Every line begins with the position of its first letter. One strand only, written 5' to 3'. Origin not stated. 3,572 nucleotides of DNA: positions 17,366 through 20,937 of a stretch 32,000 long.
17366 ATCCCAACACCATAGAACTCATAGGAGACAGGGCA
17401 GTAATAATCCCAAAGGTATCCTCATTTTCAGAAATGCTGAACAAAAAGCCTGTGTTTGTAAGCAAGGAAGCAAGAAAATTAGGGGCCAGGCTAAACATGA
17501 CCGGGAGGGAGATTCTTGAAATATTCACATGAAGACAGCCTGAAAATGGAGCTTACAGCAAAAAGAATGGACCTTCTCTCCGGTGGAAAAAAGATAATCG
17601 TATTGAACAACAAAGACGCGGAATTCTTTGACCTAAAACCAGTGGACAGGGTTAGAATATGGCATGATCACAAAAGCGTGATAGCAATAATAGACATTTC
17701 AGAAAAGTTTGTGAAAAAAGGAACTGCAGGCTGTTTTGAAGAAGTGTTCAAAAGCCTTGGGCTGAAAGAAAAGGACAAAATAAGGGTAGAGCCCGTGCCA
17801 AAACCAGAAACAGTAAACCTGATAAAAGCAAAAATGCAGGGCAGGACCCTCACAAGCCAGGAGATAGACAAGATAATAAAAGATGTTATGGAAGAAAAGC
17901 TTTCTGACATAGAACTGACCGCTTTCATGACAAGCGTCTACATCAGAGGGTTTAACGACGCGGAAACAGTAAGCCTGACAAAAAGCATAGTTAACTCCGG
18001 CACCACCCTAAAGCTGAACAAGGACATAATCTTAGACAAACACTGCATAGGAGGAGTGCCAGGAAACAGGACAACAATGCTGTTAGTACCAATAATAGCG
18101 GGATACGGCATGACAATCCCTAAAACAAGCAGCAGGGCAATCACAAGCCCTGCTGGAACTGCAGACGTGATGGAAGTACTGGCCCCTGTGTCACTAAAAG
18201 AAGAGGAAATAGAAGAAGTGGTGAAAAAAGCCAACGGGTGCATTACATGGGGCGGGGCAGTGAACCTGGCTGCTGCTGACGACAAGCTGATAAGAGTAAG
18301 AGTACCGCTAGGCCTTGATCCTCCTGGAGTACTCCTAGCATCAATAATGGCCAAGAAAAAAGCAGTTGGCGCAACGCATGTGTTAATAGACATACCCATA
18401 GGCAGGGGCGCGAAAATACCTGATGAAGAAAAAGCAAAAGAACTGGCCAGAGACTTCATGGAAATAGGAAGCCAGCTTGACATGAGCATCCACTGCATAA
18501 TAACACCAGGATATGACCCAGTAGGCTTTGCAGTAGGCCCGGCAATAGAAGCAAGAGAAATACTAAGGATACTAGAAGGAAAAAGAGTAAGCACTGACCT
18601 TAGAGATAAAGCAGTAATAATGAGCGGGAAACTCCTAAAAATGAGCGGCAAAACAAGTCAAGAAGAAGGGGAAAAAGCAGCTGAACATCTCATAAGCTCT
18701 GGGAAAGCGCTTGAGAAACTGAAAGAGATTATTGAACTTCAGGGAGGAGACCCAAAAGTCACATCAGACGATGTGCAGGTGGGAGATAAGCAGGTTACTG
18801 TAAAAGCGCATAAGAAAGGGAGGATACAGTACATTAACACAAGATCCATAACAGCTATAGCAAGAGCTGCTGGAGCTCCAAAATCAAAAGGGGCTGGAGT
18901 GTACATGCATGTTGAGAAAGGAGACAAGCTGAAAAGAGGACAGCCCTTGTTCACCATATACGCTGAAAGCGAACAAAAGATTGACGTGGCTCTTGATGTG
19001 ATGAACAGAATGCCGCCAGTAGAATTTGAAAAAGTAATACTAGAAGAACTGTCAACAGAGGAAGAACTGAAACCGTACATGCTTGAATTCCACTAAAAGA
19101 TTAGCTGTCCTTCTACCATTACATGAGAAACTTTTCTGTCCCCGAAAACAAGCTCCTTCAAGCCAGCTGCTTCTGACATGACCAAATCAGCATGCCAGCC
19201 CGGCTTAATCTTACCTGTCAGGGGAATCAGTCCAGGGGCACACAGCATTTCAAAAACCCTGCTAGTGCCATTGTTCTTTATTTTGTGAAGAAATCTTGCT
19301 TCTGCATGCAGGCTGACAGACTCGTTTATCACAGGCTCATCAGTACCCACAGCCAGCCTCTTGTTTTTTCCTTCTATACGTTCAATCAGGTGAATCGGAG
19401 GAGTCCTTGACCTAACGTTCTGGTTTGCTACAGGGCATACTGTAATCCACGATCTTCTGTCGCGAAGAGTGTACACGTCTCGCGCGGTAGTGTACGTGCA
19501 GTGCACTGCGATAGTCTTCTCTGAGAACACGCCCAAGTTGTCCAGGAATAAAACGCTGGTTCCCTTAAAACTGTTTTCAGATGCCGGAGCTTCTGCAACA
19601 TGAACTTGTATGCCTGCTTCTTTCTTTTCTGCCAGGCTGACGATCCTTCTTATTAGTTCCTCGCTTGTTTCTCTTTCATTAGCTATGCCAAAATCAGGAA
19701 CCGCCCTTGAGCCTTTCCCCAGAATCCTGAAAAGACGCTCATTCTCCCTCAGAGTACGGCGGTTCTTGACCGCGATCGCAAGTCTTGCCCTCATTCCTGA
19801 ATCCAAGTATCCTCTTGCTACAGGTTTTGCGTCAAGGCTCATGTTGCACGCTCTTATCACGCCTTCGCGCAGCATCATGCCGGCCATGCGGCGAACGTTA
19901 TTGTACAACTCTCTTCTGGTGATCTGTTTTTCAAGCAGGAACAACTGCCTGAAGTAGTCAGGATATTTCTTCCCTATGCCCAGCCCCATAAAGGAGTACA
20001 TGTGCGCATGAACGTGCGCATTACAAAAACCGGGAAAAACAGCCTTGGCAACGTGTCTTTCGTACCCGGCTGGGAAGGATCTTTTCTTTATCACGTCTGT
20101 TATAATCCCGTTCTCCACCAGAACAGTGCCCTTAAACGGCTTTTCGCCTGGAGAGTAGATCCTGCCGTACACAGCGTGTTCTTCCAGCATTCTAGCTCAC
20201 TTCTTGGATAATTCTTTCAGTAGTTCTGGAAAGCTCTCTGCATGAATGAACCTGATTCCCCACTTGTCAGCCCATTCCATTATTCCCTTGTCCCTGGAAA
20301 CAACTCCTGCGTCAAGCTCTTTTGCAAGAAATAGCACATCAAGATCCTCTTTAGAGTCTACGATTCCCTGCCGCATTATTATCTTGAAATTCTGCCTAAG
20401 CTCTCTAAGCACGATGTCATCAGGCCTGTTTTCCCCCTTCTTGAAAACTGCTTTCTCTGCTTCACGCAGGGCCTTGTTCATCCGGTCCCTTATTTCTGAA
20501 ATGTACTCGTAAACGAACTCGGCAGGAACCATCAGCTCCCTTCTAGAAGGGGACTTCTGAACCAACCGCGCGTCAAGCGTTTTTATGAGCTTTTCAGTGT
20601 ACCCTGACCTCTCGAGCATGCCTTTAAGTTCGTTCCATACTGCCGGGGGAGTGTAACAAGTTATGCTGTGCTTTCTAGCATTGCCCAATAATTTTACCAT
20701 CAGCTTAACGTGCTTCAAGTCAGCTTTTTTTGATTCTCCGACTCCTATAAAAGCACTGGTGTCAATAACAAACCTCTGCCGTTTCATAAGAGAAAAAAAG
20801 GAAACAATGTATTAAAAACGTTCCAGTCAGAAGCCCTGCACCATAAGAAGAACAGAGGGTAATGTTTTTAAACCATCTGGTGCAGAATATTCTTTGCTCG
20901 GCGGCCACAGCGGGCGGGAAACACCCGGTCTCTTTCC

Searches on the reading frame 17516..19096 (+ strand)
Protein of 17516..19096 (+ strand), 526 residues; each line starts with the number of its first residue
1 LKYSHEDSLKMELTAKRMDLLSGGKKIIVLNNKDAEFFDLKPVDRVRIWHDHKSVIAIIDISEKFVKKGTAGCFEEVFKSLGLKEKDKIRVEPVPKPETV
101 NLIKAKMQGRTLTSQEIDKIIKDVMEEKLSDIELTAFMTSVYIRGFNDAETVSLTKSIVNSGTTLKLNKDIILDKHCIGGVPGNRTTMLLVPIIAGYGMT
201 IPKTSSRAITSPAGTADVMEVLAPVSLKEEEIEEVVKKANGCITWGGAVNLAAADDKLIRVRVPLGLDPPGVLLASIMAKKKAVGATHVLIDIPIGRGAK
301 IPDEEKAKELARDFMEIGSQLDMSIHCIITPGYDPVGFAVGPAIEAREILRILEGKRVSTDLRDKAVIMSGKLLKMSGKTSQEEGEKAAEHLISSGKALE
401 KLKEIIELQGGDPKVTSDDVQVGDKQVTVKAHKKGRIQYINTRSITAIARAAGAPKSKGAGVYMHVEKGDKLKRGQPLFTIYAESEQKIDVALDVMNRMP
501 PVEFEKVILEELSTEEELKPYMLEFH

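Call 75: search_protein_families(library=pfam, proteins=[window:17516-19096:+], max_evalue=0.001)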
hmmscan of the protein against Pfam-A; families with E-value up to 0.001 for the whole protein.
window:17516-19096:+ (526 aa): 4 families
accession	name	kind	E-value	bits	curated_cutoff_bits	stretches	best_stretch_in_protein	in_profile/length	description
PF02885.22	Glycos_trans_3N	-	3.6e-14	52.7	26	1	101-162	2-63/63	Glycosyl transferase family, helical bundle domain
PF00591.27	Glycos_transf_3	-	3.9e-14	53.3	27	1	171-399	3-253/253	Glycosyl transferase family, a/b domain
PF07831.19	PYNP_C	-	4.8e-12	45.8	27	1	437-497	2-69/75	Pyrimidine nucleoside phosphorylase C-terminal domain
PF10011.15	DUF2254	-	0.00022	20.6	28.8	1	411-488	179-255/368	Predicted membrane protein (DUF2254)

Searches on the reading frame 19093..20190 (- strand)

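Call 75: search_protein_families(library=pfam, proteins=[window:19093-20190:-], max_evalue=0.001)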
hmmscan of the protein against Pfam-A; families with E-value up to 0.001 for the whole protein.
window:19093-20190:- (365 aa): 1 family
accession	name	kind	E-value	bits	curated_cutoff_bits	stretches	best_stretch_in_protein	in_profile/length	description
PF01979.26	Amidohydro_1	-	2.7e-22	79.9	25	1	51-363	2-344/345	Amidohydrolase family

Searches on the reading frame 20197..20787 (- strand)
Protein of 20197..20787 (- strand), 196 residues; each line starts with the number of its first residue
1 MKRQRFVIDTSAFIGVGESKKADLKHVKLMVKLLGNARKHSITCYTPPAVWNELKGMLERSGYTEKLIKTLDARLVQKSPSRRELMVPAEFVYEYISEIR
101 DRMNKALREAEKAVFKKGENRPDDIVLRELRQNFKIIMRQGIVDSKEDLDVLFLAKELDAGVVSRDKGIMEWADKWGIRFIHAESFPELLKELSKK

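Call 75: search_protein_families(library=pfam, proteins=[window:20197-20787:-], max_evalue=0.001)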
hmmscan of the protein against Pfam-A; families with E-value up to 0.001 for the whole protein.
window:20197-20787:- (196 aa): 1 family
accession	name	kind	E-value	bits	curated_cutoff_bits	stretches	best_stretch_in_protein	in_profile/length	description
PF08745.17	PIN_5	-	1.8e-55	188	27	1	5-193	1-203/205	PINc domain ribonuclease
